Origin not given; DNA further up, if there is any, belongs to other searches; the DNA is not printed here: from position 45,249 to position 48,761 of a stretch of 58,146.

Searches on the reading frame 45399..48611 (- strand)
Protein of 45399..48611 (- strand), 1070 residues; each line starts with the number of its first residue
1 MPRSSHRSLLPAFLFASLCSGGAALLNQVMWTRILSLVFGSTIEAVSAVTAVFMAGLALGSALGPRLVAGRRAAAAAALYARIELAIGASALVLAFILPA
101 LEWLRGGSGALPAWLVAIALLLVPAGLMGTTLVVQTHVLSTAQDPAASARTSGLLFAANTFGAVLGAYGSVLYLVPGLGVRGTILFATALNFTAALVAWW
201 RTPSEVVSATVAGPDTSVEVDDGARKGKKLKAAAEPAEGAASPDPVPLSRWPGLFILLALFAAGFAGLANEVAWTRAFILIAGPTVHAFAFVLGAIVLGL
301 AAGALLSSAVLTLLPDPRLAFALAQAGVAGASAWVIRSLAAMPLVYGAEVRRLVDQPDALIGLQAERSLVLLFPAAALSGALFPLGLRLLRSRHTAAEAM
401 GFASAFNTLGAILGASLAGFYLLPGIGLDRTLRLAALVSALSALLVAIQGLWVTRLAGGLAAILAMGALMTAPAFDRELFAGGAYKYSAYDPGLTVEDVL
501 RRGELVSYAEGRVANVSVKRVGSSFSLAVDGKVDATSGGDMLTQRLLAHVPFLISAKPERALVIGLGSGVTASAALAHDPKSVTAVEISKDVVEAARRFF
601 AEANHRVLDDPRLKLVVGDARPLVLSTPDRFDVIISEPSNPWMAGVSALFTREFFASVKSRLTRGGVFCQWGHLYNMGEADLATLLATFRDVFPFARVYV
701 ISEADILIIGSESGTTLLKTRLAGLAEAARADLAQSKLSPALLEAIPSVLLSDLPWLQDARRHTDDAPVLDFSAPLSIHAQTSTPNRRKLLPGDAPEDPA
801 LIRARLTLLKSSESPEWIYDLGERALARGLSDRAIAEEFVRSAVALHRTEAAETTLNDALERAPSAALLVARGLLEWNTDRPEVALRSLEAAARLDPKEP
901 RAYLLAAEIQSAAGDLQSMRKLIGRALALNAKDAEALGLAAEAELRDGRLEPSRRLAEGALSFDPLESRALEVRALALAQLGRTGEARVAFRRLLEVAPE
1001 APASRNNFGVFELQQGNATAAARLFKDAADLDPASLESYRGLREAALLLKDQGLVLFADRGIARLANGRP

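Call 23: search_protein_families(library=pfam, proteins=[window:45399-48611:-], max_evalue=0.01)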
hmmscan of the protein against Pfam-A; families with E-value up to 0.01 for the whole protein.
window:45399-48611:- (1070 aa): 15 families
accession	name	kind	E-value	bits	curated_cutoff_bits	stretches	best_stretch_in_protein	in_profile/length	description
PF01564.23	Spermine_synth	-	9.9e-24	84.3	22.9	1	543-700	4-160/186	Spermine/spermidine synthase domain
PF13432.12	TPR_16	-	8.7e-10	39.3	32.7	3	974-1034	3-63/65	Tetratricopeptide repeat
PF13181.12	TPR_8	-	1.5e-08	34.6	25.7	0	969-1000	2-33/34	Tetratricopeptide repeat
PF13428.12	TPR_14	-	4e-07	30.5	23.5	1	867-909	2-44/44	Tetratricopeptide repeat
PF13431.12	TPR_17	-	5.8e-07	29.7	24.4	0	890-917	3-30/34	Tetratricopeptide repeat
PF13649.12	Methyltransf_25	-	2.6e-06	28.5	27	1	562-637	2-71/97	Methyltransferase domain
PF07719.23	TPR_2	-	2.7e-06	27.5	27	0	969-1000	2-33/34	Tetratricopeptide repeat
PF14559.12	TPR_19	-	6e-06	26.9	25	2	978-1043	1-65/68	Tetratricopeptide repeat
PF08241.18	Methyltransf_11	-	1.3e-05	26.1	21.2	1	563-655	2-80/95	Methyltransferase domain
PF05175.20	MTS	-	0.00031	20.9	23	1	543-668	20-136/170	Methyltransferase small domain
PF13414.12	TPR_11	-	0.00039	20.5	26.8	0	885-910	13-38/42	TPR repeat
PF08242.18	Methyltransf_12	-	0.0004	21.5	30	1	562-667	1-97/98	Methyltransferase domain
PF13371.12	TPR_9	-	0.0024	18.3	35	0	868-907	31-70/73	Tetratricopeptide repeat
PF12569.14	NatA_aux_su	-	0.0058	16.1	33.3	0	836-951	158-277/515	N-terminal acetyltransferase A, auxiliary subunit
PF23914.1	TPR_CcmH_CycH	-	0.0092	16.3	42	0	877-950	61-137/158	Cytochrome c-type biogenesis protein H TPR domain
